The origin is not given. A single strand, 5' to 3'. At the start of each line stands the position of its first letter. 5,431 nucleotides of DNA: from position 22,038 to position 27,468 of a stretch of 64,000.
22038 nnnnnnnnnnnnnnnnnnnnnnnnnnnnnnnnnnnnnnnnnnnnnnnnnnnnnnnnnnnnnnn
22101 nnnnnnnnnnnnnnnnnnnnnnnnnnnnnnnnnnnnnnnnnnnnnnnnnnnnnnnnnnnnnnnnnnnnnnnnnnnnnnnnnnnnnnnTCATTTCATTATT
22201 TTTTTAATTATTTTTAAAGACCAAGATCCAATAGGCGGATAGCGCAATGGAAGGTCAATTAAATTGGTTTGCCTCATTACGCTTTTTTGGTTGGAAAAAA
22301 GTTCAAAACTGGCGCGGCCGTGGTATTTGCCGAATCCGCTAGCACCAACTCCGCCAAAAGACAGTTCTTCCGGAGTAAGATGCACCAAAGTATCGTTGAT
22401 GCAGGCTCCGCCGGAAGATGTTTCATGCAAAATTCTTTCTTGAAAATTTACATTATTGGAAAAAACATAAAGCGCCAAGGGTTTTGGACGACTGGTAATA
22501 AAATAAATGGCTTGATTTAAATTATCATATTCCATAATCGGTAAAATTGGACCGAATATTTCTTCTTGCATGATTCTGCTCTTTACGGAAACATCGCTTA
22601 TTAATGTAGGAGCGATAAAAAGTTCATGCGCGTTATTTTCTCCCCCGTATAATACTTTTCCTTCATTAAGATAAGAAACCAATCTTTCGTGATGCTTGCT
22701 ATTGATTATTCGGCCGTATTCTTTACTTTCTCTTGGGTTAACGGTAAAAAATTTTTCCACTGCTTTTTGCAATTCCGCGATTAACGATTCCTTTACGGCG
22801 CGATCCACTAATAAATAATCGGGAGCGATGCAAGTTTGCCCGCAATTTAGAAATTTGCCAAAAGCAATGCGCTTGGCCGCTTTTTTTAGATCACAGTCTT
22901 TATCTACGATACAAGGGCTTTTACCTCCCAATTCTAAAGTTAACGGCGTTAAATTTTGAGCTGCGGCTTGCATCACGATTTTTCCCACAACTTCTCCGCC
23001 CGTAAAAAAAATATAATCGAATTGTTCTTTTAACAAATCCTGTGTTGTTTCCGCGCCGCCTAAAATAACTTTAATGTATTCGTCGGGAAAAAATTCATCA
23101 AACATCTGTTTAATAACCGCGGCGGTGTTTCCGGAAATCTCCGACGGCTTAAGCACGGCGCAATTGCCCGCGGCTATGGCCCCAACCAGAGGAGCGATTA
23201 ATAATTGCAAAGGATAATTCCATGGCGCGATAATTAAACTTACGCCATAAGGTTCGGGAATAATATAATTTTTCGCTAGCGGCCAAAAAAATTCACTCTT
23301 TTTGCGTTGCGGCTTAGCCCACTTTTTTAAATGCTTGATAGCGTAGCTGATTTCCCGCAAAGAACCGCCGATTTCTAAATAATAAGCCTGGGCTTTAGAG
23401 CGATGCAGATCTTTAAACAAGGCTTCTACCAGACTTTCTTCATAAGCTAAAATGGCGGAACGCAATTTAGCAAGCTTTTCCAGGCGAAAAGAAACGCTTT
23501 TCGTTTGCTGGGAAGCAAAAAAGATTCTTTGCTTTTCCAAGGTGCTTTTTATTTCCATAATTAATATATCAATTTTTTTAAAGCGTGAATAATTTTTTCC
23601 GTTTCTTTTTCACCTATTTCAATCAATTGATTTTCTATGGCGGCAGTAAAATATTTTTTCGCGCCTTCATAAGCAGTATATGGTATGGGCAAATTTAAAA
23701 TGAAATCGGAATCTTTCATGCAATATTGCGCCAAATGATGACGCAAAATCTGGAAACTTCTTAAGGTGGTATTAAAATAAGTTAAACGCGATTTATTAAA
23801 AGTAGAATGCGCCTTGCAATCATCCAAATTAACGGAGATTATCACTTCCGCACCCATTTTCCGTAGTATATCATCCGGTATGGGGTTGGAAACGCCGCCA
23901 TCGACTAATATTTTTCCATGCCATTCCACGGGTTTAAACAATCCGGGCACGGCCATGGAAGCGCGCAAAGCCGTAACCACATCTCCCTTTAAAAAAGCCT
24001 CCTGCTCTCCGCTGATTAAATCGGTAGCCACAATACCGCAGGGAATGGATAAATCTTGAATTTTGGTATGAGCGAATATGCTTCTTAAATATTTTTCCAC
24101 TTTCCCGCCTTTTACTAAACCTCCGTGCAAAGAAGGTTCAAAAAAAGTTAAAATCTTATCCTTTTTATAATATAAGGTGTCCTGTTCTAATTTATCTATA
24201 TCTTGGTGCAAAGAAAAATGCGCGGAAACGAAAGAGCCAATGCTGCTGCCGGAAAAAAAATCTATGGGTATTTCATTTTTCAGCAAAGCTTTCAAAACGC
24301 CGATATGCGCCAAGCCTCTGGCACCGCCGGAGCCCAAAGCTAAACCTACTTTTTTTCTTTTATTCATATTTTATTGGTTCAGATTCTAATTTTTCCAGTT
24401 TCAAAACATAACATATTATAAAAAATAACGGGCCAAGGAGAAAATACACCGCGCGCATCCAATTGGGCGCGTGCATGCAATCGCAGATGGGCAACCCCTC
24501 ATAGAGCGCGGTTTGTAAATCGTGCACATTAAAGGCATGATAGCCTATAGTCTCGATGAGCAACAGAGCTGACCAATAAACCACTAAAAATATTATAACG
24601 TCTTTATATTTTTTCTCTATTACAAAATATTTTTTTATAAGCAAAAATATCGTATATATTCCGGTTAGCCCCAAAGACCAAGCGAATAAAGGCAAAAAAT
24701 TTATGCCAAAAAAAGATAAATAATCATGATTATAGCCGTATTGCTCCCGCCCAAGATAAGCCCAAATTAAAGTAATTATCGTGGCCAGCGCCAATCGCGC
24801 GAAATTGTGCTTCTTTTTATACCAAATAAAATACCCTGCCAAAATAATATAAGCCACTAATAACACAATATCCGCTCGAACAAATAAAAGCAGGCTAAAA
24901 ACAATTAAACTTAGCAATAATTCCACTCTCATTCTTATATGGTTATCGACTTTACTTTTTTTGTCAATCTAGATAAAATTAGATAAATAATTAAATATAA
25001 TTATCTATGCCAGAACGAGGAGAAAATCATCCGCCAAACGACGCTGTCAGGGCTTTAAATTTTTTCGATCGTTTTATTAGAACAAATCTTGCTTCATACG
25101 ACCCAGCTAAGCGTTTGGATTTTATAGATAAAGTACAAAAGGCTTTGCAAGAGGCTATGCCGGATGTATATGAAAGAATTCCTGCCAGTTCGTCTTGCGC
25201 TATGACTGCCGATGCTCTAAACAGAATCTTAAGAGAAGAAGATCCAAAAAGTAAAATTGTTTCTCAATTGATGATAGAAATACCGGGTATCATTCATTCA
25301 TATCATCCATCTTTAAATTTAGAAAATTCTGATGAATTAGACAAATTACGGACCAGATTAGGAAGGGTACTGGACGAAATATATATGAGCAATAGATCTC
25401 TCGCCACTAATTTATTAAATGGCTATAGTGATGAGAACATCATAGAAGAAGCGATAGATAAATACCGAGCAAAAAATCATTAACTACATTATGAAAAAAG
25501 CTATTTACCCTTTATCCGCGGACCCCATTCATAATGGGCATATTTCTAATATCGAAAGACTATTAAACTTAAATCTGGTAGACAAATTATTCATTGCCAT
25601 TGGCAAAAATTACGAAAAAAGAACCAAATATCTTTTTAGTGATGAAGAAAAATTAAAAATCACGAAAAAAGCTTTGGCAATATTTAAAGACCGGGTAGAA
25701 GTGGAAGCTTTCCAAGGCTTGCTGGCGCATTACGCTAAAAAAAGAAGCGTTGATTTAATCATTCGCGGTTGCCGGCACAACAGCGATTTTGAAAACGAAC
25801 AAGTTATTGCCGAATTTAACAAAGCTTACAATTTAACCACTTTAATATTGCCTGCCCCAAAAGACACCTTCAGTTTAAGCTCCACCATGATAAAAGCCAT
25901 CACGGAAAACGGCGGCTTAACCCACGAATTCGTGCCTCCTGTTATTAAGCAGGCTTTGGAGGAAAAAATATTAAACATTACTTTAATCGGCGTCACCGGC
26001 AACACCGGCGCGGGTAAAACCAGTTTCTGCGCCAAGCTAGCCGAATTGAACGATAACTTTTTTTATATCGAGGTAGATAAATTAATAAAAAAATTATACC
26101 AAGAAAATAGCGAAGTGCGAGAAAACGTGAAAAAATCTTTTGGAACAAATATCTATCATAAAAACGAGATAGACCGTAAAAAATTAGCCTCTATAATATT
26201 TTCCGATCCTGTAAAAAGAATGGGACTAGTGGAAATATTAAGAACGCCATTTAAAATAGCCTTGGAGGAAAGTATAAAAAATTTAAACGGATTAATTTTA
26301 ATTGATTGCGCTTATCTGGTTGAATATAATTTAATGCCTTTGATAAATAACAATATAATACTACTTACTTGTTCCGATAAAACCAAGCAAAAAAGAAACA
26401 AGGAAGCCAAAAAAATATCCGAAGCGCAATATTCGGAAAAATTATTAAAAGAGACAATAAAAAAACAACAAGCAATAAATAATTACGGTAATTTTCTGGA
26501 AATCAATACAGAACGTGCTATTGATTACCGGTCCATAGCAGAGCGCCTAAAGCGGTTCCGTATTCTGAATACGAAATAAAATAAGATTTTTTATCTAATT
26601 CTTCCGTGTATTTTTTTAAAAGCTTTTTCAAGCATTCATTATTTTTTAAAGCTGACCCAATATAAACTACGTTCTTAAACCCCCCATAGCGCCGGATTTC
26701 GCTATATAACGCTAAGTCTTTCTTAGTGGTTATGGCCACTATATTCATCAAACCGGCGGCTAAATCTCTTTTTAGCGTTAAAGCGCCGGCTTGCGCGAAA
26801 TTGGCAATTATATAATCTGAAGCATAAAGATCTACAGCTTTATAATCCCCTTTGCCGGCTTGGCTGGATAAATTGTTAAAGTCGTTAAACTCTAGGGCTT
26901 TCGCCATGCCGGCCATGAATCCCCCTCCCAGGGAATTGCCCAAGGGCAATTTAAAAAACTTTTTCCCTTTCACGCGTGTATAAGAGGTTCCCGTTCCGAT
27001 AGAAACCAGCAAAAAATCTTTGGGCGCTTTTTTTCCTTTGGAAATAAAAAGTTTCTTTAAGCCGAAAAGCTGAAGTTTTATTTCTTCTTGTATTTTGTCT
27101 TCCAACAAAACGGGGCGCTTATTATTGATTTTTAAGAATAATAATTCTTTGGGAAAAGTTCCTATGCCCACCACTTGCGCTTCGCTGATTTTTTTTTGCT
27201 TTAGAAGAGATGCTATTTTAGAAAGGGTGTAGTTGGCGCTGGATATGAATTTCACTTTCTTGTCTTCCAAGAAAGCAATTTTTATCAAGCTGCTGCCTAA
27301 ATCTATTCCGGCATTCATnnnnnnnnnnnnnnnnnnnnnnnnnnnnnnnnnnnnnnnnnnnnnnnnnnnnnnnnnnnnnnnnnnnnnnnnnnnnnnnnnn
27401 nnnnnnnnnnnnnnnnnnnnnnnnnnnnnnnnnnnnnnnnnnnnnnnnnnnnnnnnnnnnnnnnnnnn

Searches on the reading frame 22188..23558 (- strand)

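Call 49: search_protein_families(library=pfam, proteins=[window:22188-23558:-], max_evalue=0.0001)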
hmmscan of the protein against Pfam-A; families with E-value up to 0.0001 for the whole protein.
window:22188-23558:- (456 aa): 2 families
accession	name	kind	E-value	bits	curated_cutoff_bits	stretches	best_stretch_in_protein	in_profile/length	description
PF00171.27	Aldedh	-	3.1e-92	310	23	1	18-427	46-461/461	Aldehyde dehydrogenase family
PF05893.19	LuxC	-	1.9e-07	30.7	21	1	95-301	80-296/401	Acyl-CoA reductase (LuxC)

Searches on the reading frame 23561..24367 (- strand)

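Call 49: search_protein_families(library=pfam, proteins=[window:23561-24367:-], max_evalue=0.0001)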
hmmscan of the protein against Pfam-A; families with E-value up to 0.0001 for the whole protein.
window:23561-24367:- (268 aa): 1 family
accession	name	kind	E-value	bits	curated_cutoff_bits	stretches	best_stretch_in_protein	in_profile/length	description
PF01734.28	Patatin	-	1.8e-33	116.8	27.7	1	9-164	1-186/191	Patatin-like phospholipase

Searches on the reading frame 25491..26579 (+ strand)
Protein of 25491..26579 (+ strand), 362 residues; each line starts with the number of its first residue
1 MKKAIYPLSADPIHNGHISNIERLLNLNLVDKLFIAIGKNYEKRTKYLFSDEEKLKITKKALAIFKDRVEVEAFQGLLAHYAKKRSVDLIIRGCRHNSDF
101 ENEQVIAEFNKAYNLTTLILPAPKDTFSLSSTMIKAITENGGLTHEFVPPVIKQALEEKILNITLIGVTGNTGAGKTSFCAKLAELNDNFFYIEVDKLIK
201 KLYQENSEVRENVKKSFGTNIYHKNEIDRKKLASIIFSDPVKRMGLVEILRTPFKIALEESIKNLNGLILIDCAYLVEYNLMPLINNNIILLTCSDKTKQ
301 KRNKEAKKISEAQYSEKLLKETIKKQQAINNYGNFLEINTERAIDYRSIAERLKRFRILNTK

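Call 49: search_protein_families(library=pfam, proteins=[window:25491-26579:+], max_evalue=0.0001)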
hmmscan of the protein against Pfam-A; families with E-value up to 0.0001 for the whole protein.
window:25491-26579:+ (362 aa): 3 families
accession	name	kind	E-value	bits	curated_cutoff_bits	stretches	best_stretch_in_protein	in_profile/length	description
PF01121.26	CoaE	-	3.3e-15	56.7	27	1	165-318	2-155/180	Dephospho-CoA kinase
PF01467.32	CTP_transf_like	-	1.1e-12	48.7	21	1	9-136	5-132/133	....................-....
PF13238.12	AAA_18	-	3.7e-06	27.8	29.4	1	166-312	1-121/128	AAA domain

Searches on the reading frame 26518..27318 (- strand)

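Call 49: search_protein_families(library=pfam, proteins=[window:26518-27318:-], max_evalue=0.0001)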
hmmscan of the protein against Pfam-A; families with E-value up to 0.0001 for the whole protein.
window:26518-27318:- (266 aa): 1 family
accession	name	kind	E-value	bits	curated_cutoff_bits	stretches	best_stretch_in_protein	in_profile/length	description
PF03630.20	Fumble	-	1.5e-16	60.9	28.5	1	97-186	144-231/334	Fumble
